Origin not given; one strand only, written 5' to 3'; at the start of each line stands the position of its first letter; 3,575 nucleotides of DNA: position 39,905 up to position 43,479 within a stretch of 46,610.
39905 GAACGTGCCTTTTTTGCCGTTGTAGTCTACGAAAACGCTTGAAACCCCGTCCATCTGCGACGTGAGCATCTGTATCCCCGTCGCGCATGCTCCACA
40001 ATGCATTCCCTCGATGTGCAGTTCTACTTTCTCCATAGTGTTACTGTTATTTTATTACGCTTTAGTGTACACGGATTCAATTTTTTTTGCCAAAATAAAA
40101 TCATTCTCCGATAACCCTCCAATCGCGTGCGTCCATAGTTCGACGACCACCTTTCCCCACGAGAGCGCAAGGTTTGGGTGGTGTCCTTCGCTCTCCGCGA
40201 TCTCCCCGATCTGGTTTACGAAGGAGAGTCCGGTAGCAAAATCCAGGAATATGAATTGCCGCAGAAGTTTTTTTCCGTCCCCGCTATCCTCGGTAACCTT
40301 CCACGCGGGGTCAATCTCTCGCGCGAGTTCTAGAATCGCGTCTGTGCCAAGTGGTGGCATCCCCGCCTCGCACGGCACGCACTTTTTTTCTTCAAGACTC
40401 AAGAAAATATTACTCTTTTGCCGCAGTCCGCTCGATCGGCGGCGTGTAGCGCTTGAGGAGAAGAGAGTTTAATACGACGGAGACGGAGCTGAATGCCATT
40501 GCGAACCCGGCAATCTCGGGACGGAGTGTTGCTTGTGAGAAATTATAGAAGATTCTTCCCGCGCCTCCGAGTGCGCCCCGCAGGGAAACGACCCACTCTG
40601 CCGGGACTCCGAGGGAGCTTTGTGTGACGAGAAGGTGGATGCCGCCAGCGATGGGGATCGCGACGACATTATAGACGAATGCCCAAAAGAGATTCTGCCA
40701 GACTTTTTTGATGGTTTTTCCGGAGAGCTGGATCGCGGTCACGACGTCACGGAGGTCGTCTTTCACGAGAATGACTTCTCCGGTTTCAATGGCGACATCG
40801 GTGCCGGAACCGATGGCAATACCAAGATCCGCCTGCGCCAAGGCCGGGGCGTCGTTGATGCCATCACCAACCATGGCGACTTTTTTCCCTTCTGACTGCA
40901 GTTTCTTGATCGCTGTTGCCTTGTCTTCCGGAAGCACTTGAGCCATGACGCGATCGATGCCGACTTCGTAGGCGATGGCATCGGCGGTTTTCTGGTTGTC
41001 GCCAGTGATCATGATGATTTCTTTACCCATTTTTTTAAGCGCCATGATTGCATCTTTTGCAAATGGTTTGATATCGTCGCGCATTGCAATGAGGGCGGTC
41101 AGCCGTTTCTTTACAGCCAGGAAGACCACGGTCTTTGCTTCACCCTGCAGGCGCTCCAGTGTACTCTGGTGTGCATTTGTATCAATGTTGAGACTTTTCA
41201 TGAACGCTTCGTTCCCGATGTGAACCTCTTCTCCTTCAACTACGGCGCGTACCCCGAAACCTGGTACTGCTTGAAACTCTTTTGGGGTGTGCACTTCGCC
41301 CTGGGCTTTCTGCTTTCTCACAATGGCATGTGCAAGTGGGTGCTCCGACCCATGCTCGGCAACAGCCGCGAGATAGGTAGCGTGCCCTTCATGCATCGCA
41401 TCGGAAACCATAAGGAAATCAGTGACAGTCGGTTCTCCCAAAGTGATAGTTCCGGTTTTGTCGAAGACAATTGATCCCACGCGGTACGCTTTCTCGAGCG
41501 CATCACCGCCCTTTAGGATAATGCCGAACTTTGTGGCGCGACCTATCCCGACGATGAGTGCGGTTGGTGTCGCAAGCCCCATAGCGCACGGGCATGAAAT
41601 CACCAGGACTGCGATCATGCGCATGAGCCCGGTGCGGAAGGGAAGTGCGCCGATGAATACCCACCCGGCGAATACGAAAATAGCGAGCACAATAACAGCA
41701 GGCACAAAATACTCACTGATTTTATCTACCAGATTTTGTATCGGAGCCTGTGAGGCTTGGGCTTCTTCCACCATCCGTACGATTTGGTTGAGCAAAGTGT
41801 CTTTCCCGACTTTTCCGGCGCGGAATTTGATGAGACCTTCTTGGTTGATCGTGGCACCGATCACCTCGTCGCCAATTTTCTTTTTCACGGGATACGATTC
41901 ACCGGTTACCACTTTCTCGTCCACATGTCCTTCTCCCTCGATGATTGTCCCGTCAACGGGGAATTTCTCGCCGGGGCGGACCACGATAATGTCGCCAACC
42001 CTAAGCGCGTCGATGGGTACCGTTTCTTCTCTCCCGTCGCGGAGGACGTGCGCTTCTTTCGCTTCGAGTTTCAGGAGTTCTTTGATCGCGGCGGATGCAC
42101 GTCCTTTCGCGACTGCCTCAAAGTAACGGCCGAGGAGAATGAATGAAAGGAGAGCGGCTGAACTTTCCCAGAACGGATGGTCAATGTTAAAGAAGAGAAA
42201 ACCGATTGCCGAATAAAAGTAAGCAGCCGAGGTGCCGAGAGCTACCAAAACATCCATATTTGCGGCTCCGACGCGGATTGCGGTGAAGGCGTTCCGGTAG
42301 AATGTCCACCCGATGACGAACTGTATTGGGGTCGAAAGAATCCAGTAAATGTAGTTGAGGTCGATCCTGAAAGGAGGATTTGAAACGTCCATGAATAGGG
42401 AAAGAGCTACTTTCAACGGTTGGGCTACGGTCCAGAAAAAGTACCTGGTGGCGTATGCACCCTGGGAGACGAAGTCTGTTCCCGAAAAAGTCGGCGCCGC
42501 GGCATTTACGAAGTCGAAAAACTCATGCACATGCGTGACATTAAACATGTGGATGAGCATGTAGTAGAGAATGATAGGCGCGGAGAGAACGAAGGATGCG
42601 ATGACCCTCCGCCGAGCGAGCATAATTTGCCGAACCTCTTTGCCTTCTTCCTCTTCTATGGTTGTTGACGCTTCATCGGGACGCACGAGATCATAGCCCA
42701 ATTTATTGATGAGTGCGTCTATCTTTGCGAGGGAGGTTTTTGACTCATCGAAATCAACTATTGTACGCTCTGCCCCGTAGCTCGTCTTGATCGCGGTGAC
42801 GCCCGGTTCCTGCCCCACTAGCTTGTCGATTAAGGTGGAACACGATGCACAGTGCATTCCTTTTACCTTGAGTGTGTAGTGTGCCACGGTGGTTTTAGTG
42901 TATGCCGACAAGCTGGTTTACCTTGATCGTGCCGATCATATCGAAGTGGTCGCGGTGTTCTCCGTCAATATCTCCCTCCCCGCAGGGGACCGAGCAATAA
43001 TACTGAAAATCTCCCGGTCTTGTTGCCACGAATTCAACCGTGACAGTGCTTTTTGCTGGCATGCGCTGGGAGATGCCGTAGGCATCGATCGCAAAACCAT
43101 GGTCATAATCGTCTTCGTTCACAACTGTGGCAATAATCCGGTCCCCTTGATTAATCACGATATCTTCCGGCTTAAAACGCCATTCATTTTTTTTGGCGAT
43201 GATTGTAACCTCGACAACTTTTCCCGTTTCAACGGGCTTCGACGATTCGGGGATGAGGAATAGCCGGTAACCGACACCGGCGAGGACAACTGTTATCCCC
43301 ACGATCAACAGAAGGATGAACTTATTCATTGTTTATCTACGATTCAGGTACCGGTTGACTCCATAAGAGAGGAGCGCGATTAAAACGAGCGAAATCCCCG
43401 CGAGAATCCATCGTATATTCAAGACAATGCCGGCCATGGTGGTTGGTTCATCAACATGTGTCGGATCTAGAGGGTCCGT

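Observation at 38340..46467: Eight-to-nine gene co-directional cluster combining copper export, copper oxidase, a thiol-reductant relay, DoxX and SOD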

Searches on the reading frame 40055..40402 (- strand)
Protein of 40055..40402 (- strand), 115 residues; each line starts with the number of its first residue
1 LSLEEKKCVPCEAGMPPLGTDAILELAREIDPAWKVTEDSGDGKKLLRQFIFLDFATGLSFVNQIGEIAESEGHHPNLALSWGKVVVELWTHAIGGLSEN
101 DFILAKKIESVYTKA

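Call 3: search_protein_families(library=pfam, proteins=[window:40055-40402:-], max_evalue=0.01)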
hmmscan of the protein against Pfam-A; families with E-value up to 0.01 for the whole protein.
window:40055-40402:- (115 aa): 1 family
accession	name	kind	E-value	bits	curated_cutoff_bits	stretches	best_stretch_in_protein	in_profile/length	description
PF01329.24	Pterin_4a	-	1.1e-27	96.4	26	1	18-110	3-90/91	Pterin 4 alpha carbinolamine dehydratase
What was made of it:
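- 40055..40402 (-): Pterin-4a-carbinolamine dehydratase (115 aa). It sits in the operon here but is not part of the conserved cassette. Pterin_4a E 1e-27 (call 3).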

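Call 4: search_protein_families(library=ncbifam, proteins=[window:40055-40402:-], max_evalue=0.01)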
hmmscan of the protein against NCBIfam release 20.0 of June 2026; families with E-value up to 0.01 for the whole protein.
window:40055-40402:- (115 aa): 5 families
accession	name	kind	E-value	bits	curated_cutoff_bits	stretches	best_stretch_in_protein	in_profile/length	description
NF002016.0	PRK00823.1-1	equivalog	1.7e-31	108.7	133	1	2-112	3-111/113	4a-hydroxytetrahydrobiopterin dehydratase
NF002019.0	PRK00823.1-4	equivalog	5.7e-29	100.6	137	1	2-114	6-114/116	4a-hydroxytetrahydrobiopterin dehydratase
NF002017.0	PRK00823.1-2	equivalog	9.6e-21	73.6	80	1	39-111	20-92/94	4a-hydroxytetrahydrobiopterin dehydratase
NF002018.0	PRK00823.1-3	equivalog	3.2e-16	59.1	108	1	26-112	14-96/98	4a-hydroxytetrahydrobiopterin dehydratase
NF002020.0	PRK00823.1-5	equivalog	4.2e-10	39.8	146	1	44-113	37-106/111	4a-hydroxytetrahydrobiopterin dehydratase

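Call 90: find_related_loci(query=window:40058-40402:-, collection=metagenome_contigs, flank=4000)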
Query window:40058-40402:- (115 aa) in metagenome_contigs; peptide patterns used: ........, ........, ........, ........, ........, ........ (x = any residue, [..] = any of these).
434 stretches matched a pattern; 263 encode a relative of the query (tblastn E <= 1e-3); the best 80 are kept; 80 distinct loci.
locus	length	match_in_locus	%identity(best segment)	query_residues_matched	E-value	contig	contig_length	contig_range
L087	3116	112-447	72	2-113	4e-53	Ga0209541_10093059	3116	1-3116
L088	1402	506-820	52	3-111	3e-40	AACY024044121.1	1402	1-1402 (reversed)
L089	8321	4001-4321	54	1-111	6e-39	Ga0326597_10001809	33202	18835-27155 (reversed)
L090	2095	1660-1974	55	6-114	6e-39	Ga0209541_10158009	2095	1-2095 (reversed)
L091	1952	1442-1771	52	1-114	4e-38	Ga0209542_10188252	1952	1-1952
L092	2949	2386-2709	49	1-113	2e-37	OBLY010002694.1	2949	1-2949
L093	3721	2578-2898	50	1-111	6e-37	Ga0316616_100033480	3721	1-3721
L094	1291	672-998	49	1-113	6e-37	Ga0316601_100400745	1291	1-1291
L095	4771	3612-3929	53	1-111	4e-36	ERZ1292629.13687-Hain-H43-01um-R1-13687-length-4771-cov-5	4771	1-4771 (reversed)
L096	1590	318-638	50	1-111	9e-37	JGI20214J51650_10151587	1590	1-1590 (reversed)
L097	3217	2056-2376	56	1-111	3e-36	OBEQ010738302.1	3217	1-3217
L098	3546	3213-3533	51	1-111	6e-36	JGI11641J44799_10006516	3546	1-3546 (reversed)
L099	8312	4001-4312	51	1-109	2e-35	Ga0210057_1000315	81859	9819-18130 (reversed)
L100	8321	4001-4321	48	1-111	2e-35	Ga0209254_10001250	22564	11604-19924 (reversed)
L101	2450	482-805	52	1-114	3e-35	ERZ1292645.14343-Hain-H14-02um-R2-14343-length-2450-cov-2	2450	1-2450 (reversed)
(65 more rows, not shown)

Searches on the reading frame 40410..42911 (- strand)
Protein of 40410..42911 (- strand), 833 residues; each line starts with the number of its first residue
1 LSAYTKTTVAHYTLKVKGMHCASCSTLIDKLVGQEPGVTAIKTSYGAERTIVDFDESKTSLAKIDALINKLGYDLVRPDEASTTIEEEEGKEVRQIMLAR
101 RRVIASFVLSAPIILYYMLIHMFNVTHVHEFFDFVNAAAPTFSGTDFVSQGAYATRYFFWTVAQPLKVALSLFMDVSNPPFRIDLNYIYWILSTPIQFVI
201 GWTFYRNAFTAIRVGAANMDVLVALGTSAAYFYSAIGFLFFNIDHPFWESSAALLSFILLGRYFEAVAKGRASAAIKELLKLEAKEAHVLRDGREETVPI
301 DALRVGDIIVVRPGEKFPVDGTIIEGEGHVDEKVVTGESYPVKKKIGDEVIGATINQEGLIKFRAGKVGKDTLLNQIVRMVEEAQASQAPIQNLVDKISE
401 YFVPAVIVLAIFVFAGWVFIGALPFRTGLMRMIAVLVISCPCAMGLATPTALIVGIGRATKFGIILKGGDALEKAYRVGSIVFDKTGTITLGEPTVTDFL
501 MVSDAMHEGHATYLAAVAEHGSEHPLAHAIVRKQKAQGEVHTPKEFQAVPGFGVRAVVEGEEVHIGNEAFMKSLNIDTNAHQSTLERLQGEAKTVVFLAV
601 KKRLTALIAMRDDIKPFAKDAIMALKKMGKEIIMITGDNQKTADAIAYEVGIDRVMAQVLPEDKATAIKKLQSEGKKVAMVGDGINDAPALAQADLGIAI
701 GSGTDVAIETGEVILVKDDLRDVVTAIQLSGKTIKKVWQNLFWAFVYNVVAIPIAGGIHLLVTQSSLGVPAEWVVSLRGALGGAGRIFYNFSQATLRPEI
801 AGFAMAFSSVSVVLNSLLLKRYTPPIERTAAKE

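Call 3: search_protein_families(library=pfam, proteins=[window:40410-42911:-], max_evalue=0.01)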
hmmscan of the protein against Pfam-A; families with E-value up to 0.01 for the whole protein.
window:40410-42911:- (833 aa): 4 families
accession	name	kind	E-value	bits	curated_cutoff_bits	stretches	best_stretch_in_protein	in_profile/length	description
PF00122.25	E1-E2_ATPase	-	9.1e-61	205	28.1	1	282-461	2-180/181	E1-E2 ATPase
PF00702.32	Hydrolase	-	1.9e-36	126.7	26.4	1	481-695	4-191/191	haloacid dehalogenase-like hydrolase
PF00403.32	HMA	-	7.7e-12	45.9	24.8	1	13-74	1-62/62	Heavy-metal-associated domain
PF08282.18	Hydrolase_3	-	5.8e-06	26.7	20.9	1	664-714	188-242/255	haloacid dehalogenase-like hydrolase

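Call 4: search_protein_families(library=ncbifam, proteins=[window:40410-42911:-], max_evalue=0.01)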
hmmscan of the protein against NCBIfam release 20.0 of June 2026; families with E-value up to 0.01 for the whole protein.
window:40410-42911:- (833 aa): 43 families (the best 25 are shown)
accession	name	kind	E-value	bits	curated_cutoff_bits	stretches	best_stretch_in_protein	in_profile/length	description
TIGR01525.1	ATPase-IB_hvy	subfamily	1.6e-193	644.6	346.25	1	219-819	1-560/560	heavy metal translocating P-type ATPase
TIGR01511.1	ATPase-IB1_Cu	subfamily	4.7e-180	600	397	2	200-760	1-512/542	copper-translocating P-type ATPase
NF007952.0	PRK10671.1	equivalog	2.5e-172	575.1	1316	3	196-764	233-805/838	copper-exporting P-type ATPase CopA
NF008262.1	PRK11033.1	equivalog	5.6e-130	435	1005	2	234-745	185-689/731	zinc/cadmium/mercury/lead-transporting ATPase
TIGR01512.1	ATPase-IB2_Cd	subfamily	1.6e-126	422.9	313.5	2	248-574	18-310/494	cadmium family heavy metal-translocating P-type ATPase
NF033775.1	P_type_ZntA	exception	1.6e-113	380.4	1240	2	234-745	190-690/732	Zn(II)/Cd(II)/Pb(II) translocating P-type ATPase ZntA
TIGR01494.1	ATPase_P-type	subfamily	1e-94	317.7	62.3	1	254-760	2-465/478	HAD-IC family P-type ATPase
TIGR01497.1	kdpB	equivalog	3e-65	220.6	527.9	1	255-728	74-561/675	potassium-transporting ATPase subunit KdpB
TIGR01647.1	ATPase-IIIA_H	equivalog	2.1e-54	185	615.5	2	248-656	55-485/755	plasma-membrane proton-efflux P-type ATPase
NF010609.0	PRK14010.1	equivalog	3.9e-54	184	1323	1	254-719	72-547/673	K(+)-transporting ATPase subunit B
TIGR01517.1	ATPase-IIB_Ca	equivalog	1.3e-43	149.3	507.05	3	247-498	118-380/882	calcium-translocating P-type ATPase, PMCA-type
TIGR01522.1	ATPase-IIA2_Ca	equivalog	4.8e-41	140.4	798.3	3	655-741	567-653/854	calcium-transporting P-type ATPase, PMR1-type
TIGR01116.1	ATPase-IIA1_Ca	equivalog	3.6e-33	114.7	703.4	2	583-741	432-605/799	calcium-translocating P-type ATPase, SERCA-type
TIGR01657.1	P-ATPase-V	hypoth_equivalog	4.5e-32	110.5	618.25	4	654-700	781-827/1055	ATP13A2 family polyamine export P-type ATPase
TIGR01106.1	ATPase-IIC_X-K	subfamily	1.3e-27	96.2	946.1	3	263-509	119-374/997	Na,H/K antiporter P-type ATPase subunit alpha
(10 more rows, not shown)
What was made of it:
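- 40410..42911 (-): CopA, a Cu(I)-exporting P1B-1 ATPase (833 aa from the TTG start; a GTG start at 42887 is possible). TIGR01525 E 1.6e-193 and TIGR01511 E 4.7e-180 (call 4).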

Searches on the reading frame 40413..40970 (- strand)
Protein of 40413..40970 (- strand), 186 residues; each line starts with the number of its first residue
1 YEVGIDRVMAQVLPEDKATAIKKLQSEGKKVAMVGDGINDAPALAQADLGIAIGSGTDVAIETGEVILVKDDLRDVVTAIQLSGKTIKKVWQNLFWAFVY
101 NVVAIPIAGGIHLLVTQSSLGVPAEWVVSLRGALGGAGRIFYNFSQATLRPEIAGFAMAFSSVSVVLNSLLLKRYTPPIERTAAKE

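Call 64: search_solved_structures(query=window:40413-40970:-, max_evalue=0.00001, show_alignments=2)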
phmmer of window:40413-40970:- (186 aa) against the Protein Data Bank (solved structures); distinct sequences matched with E-value up to 0.00001: 93 (the best 60 are shown).
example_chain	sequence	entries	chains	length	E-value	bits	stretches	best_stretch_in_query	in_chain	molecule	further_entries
3j08_A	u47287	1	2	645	4.1e-48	166.9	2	2-111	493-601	copper-exporting P-type ATPase A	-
7r0g_A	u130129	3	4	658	4.3e-48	166.9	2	2-111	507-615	Putative copper-exporting P-type ATPase A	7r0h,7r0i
3j09_A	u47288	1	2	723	6.4e-48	166.3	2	2-111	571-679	copper-exporting P-type ATPase A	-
7xuk_A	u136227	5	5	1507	1.1e-40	142.7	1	2-113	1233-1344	Copper-transporting ATPase 2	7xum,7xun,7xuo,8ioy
7si3_A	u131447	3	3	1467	1.9e-38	135.5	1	2-113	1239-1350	P-type Cu(+) transporter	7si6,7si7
8q73_A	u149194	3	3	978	6.2e-37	130.5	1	2-112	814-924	Copper-transporting ATPase HMA4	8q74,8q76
3rfu_A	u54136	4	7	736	1.1e-36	129.7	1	3-112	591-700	Copper efflux ATPase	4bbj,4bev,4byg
8q75_A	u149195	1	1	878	8.7e-36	126.8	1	2-113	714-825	Copper-transporting ATPase HMA4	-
2b8e_A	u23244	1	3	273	3.5e-30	108.5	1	2-91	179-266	cation-transporting ATPase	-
3a1c_A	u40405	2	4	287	7.3e-30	107.5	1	2-90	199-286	Probable copper-exporting P-type ATPase A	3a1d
3a1e_A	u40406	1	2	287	7.3e-30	107.5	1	2-90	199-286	Probable copper-exporting P-type ATPase A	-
3skx_A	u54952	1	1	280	2.1e-26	96.2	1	2-96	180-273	Copper-exporting P-type ATPase B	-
3sky_A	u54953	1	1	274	3.6e-26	95.5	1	2-90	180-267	Copper-exporting P-type ATPase B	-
7qbz_A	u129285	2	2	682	2.2e-21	79.9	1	2-107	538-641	Cadmium translocating P-type ATPase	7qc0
2voy_I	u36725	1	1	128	2.3e-19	73.3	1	2-81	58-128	CATION-TRANSPORTING ATPASE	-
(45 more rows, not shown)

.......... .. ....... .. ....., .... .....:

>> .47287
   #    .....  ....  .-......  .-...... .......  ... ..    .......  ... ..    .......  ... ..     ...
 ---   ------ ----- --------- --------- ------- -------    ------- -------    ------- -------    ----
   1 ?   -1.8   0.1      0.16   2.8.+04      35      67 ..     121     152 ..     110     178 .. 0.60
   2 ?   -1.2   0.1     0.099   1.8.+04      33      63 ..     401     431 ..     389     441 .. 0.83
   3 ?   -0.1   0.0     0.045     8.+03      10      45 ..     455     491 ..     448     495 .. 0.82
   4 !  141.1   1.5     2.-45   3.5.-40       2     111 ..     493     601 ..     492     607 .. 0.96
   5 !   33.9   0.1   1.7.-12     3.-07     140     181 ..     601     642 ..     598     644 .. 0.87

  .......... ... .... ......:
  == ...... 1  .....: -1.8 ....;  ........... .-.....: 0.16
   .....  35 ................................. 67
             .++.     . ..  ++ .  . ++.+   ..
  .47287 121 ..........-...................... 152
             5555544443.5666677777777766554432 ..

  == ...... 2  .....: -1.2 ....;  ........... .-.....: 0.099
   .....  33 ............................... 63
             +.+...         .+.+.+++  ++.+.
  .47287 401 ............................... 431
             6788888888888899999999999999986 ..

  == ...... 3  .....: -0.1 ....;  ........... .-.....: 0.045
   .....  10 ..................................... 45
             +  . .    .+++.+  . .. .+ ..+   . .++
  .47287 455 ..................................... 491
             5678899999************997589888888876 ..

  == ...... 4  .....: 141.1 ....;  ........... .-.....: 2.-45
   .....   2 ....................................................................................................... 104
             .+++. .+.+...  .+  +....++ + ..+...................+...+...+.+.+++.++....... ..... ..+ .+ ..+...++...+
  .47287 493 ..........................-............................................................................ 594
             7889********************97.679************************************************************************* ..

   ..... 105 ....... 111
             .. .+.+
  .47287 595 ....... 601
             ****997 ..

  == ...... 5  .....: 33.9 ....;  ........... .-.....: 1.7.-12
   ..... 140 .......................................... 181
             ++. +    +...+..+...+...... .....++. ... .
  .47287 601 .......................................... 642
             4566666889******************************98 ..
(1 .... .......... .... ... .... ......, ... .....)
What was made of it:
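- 40410..42911 (-): It carries a roughly 28-aa insertion in the outer loop relative to A. fulgidus CopA (call 64).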

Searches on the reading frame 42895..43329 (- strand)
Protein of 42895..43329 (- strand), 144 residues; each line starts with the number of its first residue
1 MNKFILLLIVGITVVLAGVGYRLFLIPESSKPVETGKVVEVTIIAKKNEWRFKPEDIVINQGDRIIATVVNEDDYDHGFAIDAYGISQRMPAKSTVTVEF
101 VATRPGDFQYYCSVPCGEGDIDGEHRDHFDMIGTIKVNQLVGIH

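Call 3: search_protein_families(library=pfam, proteins=[window:42895-43329:-], max_evalue=0.01)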
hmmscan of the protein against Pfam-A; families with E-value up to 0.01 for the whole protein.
window:42895-43329:- (144 aa): 3 families
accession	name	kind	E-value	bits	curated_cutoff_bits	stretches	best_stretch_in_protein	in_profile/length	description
PF13473.12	Cupredoxin_1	-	2.9e-08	34.1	27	1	32-114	16-94/104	Cupredoxin-like domain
PF07731.20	Cu-oxidase_2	-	0.0022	18.2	20.4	0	90-113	95-118/137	Multicopper oxidase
PF23509.1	MSMEG_3727_PQQ-assoc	-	0.0098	15.8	27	0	38-117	42-123/152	MSMEG_3727, PQQ-associated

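Call 4: search_protein_families(library=ncbifam, proteins=[window:42895-43329:-], max_evalue=0.01)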
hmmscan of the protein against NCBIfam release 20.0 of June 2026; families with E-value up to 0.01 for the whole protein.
window:42895-43329:- (144 aa): 7 families
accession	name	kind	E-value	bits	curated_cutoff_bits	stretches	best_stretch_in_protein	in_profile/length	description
TIGR04244.1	nitrous_NosZ_RR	equivalog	1.8e-11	43.3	625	1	29-116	525-613/627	TAT-dependent nitrous-oxide reductase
TIGR04246.1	nitrous_NosZ_Gp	equivalog_domain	6.5e-11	41.2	625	1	35-116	481-563/578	Sec-dependent nitrous-oxide reductase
TIGR03096.1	nitroso_cyanin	equivalog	3.5e-10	39.8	142.85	1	52-114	58-120/135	nitrosocyanin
NF052460.1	L-NosZ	equivalog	4.7e-10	38.6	700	1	23-118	359-467/480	clade III lactonase-type nitrous-oxide reductase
TIGR02866.1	CoxB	equivalog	0.00064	19.3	147.7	1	5-119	58-181/202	cytochrome c oxidase subunit II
TIGR02656.1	cyanin_plasto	equivalog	0.0053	17.2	87.85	0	40-113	2-85/99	plastocyanin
TIGR04339.1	PQQ_MSMEG_3727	hypoth_equivalog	0.0076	15.9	75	1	37-118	40-121/151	MSMEG_3727 family PQQ-associated protein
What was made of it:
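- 42895..43329 (-): Membrane-anchored CuA-like cupredoxin (144 aa). Cupredoxin_1 E 2.9e-8 and NosZ CuA-region hit (calls 3, 4).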

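Call 63: search_solved_structures(query=window:42898-43329:-, max_evalue=0.01, show_alignments=3)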
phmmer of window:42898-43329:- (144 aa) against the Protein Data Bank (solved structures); distinct sequences matched with E-value up to 0.01: 46.
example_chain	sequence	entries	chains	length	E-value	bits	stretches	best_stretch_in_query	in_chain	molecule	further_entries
1iby_A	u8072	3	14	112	6e-09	38.9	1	53-114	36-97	NITROSOCYANIN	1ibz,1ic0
6pty_A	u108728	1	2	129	1.3e-08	37.9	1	33-130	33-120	Cytochrome c oxidase subunit 2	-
6y72_A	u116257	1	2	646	2.5e-08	36.9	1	51-116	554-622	Nitrous-oxide reductase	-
7aqa_A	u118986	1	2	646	2.5e-08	36.9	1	51-116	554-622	Nitrous-oxide reductase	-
6y77_A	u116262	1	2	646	2.5e-08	36.9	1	51-116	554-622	Nitrous-oxide reductase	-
6rkz_A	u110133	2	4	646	2.5e-08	36.9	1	51-116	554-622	Nitrous-oxide reductase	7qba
6y7d_A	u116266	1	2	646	2.5e-08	36.9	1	51-116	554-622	Nitrous-oxide reductase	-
6y7e_A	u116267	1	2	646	2.5e-08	36.9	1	51-116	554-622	Nitrous-oxide reductase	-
6y71_A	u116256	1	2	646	2.5e-08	36.9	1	51-116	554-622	Nitrous-oxide reductase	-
6y6y_A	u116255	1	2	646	2.5e-08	36.9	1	51-116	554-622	Nitrous-oxide reductase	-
3sbp_A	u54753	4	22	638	2.6e-08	36.9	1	51-116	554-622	Nitrous-oxide reductase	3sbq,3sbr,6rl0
7aq0_A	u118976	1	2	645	4.3e-08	36.2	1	32-116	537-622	Nitrous-oxide reductase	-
6ptt_A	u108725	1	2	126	4.8e-08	36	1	33-119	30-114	Cytochrome c oxidase subunit 2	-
7apy_A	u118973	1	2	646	6.2e-08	35.7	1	51-116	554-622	Nitrous-oxide reductase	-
1fwx_A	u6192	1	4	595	1e-07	35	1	51-116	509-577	NITROUS OXIDE REDUCTASE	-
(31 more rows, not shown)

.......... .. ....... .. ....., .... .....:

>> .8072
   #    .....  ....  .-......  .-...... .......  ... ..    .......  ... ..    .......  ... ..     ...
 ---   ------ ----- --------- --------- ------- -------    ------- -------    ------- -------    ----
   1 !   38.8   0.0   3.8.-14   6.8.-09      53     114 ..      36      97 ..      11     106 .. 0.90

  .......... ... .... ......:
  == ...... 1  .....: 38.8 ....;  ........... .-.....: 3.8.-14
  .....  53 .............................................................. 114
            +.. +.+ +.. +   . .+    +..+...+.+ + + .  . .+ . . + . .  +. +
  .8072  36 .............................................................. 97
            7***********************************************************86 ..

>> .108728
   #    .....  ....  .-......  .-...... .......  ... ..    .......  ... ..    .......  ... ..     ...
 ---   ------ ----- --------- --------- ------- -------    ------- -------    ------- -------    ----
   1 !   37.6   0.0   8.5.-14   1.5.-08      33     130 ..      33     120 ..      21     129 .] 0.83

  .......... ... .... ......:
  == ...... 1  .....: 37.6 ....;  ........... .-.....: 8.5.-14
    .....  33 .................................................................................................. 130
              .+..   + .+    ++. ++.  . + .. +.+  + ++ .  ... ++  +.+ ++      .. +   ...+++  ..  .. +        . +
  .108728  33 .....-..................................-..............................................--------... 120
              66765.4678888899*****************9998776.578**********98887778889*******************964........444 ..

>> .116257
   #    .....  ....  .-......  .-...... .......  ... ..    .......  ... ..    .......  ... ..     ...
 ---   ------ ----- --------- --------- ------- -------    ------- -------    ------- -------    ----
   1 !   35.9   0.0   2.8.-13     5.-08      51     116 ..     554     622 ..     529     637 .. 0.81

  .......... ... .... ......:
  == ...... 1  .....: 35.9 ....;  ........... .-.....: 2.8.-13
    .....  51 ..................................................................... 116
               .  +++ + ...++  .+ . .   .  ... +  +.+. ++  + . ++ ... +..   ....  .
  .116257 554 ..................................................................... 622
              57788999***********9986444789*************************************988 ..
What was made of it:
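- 42895..43329 (-): PDB hits: nitrosocyanin E 6e-9, CuA domains and NosZ (call 63).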
